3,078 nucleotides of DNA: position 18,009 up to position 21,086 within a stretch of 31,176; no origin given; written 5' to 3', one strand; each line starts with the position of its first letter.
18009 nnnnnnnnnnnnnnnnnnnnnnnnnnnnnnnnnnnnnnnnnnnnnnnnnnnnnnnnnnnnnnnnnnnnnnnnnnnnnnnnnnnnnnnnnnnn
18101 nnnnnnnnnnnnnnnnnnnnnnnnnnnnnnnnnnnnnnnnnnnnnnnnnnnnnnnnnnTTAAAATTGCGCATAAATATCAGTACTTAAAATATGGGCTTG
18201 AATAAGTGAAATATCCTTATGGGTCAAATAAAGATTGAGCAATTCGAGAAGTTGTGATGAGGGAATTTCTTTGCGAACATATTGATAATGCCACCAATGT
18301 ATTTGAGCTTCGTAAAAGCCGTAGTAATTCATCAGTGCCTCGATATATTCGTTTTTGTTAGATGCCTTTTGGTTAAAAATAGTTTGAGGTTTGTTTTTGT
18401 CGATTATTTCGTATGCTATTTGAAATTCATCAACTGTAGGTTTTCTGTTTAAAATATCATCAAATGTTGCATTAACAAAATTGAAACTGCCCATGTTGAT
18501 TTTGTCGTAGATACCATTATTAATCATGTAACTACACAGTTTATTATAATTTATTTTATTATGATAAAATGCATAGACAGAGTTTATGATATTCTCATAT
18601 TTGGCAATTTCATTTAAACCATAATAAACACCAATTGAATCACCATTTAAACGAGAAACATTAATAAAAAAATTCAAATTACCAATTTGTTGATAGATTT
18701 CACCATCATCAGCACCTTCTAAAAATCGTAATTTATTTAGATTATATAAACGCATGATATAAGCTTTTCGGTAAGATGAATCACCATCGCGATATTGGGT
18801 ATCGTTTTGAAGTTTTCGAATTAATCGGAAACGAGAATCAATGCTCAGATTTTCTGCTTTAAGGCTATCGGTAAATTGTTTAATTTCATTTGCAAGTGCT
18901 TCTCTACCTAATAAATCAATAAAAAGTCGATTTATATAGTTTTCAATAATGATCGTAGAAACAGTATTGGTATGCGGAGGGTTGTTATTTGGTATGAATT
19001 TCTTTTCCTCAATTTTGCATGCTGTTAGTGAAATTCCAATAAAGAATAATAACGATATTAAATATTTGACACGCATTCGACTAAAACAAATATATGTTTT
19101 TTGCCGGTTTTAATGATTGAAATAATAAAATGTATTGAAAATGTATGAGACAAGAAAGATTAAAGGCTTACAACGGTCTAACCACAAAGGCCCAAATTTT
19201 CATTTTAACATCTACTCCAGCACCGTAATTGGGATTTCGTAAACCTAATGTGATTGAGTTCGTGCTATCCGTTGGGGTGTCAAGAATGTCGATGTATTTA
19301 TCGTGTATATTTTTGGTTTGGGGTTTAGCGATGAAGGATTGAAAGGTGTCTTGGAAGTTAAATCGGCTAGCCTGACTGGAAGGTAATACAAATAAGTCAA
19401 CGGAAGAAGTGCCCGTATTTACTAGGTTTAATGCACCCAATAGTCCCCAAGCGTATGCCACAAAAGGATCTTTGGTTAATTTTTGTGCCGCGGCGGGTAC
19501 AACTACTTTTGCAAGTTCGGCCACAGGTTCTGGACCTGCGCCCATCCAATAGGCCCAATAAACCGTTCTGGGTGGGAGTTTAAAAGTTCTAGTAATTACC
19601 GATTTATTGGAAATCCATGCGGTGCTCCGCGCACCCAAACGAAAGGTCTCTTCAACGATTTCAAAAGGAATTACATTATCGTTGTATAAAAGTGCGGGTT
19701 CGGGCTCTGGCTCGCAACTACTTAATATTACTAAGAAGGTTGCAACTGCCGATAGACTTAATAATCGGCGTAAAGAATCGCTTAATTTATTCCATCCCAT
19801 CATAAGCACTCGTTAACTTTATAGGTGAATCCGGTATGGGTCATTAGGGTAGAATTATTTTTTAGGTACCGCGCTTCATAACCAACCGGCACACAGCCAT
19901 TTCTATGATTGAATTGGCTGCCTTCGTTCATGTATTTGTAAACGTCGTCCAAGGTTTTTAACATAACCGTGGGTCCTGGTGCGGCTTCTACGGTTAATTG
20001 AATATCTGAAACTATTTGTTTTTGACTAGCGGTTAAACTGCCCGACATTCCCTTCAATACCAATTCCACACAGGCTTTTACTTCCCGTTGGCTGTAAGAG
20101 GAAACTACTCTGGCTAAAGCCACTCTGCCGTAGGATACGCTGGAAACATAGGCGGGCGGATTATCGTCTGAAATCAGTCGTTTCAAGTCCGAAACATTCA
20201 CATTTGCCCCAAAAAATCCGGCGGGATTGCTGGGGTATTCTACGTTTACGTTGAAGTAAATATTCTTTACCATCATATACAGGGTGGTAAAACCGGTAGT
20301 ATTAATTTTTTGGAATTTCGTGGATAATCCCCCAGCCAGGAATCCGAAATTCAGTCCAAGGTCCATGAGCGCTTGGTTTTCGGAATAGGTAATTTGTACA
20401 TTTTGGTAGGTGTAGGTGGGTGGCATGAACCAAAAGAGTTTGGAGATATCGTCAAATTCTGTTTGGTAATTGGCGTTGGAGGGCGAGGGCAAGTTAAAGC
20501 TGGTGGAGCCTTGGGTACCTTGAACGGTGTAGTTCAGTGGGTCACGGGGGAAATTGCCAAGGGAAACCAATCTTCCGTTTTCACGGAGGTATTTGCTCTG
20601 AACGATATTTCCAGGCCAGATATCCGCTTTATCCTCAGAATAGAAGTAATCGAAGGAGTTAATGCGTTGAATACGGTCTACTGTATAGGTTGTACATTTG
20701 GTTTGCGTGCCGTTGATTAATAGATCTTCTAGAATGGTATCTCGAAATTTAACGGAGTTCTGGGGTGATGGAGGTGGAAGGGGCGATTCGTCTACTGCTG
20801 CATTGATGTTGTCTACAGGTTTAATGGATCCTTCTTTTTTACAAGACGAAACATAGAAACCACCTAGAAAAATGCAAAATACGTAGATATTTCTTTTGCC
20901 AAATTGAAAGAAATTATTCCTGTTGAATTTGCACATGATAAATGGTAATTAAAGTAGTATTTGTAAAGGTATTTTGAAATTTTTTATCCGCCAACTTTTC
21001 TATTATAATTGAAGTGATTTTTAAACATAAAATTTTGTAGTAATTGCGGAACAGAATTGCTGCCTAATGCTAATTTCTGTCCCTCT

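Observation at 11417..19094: Uncharacterised six-gene envelope operon: helical-repeat lipoproteins, DUF1501-like Tat protein, cytochrome c lipoprotein and T9SS CUB protein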

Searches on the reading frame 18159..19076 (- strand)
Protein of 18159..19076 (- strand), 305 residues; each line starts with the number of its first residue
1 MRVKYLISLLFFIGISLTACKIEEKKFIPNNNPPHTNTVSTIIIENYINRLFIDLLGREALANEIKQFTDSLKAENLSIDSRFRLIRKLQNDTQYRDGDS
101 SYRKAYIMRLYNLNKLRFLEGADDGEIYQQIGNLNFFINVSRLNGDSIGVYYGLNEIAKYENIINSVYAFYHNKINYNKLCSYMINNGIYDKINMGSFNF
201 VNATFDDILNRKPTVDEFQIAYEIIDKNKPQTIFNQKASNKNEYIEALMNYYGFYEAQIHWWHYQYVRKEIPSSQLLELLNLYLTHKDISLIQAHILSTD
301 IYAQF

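Call 3: search_protein_families(library=pfam, proteins=[window:18159-19076:-], max_evalue=0.1)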
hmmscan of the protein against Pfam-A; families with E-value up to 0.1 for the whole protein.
window:18159-19076:- (305 aa): 3 families
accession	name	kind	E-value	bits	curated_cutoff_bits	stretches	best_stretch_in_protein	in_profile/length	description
PF20879.2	SidM_N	-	0.00046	20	27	1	185-252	130-197/285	SidM, N-terminal domain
PF13946.11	DUF4214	-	0.0072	16.8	23.2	0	45-75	21-51/72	Domain of unknown function (DUF4214)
PF01427.22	Peptidase_M15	-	0.013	15.8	27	1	228-269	147-187/199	D-ala-D-ala dipeptidase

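Call 4: search_protein_families(library=ncbifam, proteins=[window:18159-19076:-], max_evalue=0.1)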
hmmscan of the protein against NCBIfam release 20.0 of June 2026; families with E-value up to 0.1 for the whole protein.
window:18159-19076:- (305 aa): 2 families
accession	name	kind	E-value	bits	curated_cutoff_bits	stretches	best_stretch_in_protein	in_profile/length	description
NF033115.1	dipept_VanX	equivalog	0.0061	16.4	320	1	227-269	147-188/199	D-Ala-D-Ala dipeptidase VanX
NF007557.0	PRK10178.1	equivalog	0.061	13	176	1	238-267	140-169/188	D-alanyl-D-alanine dipeptidase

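Call 32: search_solved_structures(query=A5, max_evalue=10, show_alignments=1)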
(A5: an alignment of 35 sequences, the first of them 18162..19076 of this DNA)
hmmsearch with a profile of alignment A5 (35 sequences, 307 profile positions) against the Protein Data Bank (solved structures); distinct sequences matched with E-value up to 10: 8.
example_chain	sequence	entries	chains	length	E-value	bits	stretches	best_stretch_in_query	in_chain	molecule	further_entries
9k9w_a9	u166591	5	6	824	0.26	13.5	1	160-222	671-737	Glr1262 protein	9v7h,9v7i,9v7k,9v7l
8imi_0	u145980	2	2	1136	0.66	12.2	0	260-305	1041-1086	ApcE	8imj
7y7a_e5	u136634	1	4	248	0.68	12.2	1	240-305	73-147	Phycobilisome 31.8 kDa linker polypeptide, phycoerythrin-associated, rod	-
9n2d_D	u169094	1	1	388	0.74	12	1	2-57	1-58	Bam M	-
6kgx_e3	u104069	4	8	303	1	11.6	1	240-305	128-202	LR2 | Phycobilisome 31.8 kDa linker polypeptide, phycoerythrin-associated, rod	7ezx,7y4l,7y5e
6kgx_b1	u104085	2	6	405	1.7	10.8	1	197-227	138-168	LR2_Hb | Phycobilisome 31.8 kDa linker polypeptide, phycoerythrin-associated, rod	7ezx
7y4l_b7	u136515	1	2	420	1.8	10.7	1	197-227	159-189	Phycobilisome 31.8 kDa linker polypeptide, phycoerythrin-associated, rod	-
7liz_A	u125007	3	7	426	1.9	10.7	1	197-227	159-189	LR6 | Phycobilisome 31.8 kDa linker polypeptide, phycoerythrin-associated, rod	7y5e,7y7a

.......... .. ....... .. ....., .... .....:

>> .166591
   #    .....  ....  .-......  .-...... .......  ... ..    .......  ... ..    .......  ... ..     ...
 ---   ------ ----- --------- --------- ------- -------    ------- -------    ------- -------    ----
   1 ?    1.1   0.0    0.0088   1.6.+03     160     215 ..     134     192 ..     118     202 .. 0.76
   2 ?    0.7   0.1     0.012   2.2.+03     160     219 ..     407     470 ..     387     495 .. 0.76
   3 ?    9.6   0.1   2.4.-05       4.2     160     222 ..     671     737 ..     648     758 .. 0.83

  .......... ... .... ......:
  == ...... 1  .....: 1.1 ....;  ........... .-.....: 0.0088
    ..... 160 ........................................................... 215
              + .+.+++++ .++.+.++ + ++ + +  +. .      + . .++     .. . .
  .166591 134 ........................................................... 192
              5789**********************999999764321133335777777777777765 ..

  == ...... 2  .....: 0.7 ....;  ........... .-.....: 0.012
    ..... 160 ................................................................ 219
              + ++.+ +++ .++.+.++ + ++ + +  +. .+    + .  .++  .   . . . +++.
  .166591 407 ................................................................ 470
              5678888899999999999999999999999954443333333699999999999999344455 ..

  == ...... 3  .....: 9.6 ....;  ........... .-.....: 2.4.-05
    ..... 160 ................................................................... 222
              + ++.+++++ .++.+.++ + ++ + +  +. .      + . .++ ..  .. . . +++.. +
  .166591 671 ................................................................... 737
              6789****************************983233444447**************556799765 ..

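Call 52: search_protein_families(library=pfam, alignment_id=A5, max_evalue=10)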
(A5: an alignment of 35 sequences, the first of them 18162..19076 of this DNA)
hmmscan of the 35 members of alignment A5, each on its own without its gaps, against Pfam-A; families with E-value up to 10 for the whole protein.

A. member 1, window:18162-19076:- (305 aa): 3 families
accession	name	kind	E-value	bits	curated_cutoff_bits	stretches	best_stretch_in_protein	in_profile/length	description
PF20879.2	SidM_N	-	0.00046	20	27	1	185-252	130-197/285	SidM, N-terminal domain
PF13946.11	DUF4214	-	0.0072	16.8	23.2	1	45-75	21-51/72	Domain of unknown function (DUF4214)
PF01427.22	Peptidase_M15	-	0.013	15.8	27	1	228-269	147-187/199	D-ala-D-ala dipeptidase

B. families by the number of members that match (of 35 scanned): 20 families
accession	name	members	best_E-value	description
PF13946.11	DUF4214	24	2.6e-05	Domain of unknown function (DUF4214)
PF00427.26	PBS_linker_poly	10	5.6e-07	Phycobilisome Linker polypeptide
PF07583.16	PSCyt2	7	0.033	Protein of unknown function (DUF1549)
PF23476.1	DUF7132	2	0.064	Family of unknown function (DUF7132)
PF20879.2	SidM_N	1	0.00046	SidM, N-terminal domain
PF16223.10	DUF4882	1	0.001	Domain of unknown function (DUF4882)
PF07587.16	PSD1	1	0.0045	Protein of unknown function (DUF1553)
PF03586.18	Herpes_UL36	1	0.0079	Herpesvirus UL36 tegument protein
PF01427.22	Peptidase_M15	1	0.013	D-ala-D-ala dipeptidase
PF19189.6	Mtf2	1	0.018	Mtf2 family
PF05735.19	TSP_C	1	0.025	Thrombospondin C-terminal region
PF15956.11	DUF4760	1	0.05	Domain of unknown function (DUF4760)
PF01382.22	Avidin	1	0.065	Avidin family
PF20177.3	DUF6542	1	0.096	Domain of unknown function (DUF6542)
PF25749.1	SPO1_gp41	1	0.12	Phage SPO1 gene 41 protein family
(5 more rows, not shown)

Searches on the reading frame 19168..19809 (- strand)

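Call 3: search_protein_families(library=pfam, proteins=[window:19168-19809:-], max_evalue=0.1)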
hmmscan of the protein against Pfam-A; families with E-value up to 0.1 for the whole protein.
window:19168-19809:- (213 aa): 1 family
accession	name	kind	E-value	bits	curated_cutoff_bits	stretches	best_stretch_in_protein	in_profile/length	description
PF02727.21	Cu_amine_oxidN2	-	0.043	14.5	21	1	45-110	5-69/87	Copper amine oxidase, N2 domain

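Call 4: search_protein_families(library=ncbifam, proteins=[window:19168-19809:-], max_evalue=0.1)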
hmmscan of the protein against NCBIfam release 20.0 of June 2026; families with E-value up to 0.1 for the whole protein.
window:19168-19809:- (213 aa): 0 families

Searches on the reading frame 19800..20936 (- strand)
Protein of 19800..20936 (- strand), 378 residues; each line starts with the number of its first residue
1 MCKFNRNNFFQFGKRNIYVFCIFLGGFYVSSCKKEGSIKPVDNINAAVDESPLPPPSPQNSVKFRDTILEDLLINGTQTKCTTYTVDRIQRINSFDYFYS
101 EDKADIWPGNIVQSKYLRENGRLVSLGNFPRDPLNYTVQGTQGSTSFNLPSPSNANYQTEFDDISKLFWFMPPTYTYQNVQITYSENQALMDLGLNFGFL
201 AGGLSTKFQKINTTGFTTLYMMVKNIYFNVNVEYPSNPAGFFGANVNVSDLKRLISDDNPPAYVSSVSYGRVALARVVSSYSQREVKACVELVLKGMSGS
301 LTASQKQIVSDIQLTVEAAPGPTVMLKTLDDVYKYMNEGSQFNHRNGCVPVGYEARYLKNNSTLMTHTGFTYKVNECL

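Call 3: search_protein_families(library=pfam, proteins=[window:19800-20936:-], max_evalue=0.1)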
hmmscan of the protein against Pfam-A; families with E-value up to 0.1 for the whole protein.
window:19800-20936:- (378 aa): 1 family
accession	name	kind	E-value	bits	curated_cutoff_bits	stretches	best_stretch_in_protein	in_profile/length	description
PF01289.24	Thiol_cytolysin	-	9e-32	110.7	25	1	130-365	89-338/353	Thiol-activated cytolysin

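Call 4: search_protein_families(library=ncbifam, proteins=[window:19800-20936:-], max_evalue=0.1)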
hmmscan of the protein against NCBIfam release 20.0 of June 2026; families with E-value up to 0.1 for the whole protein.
window:19800-20936:- (378 aa): 0 families
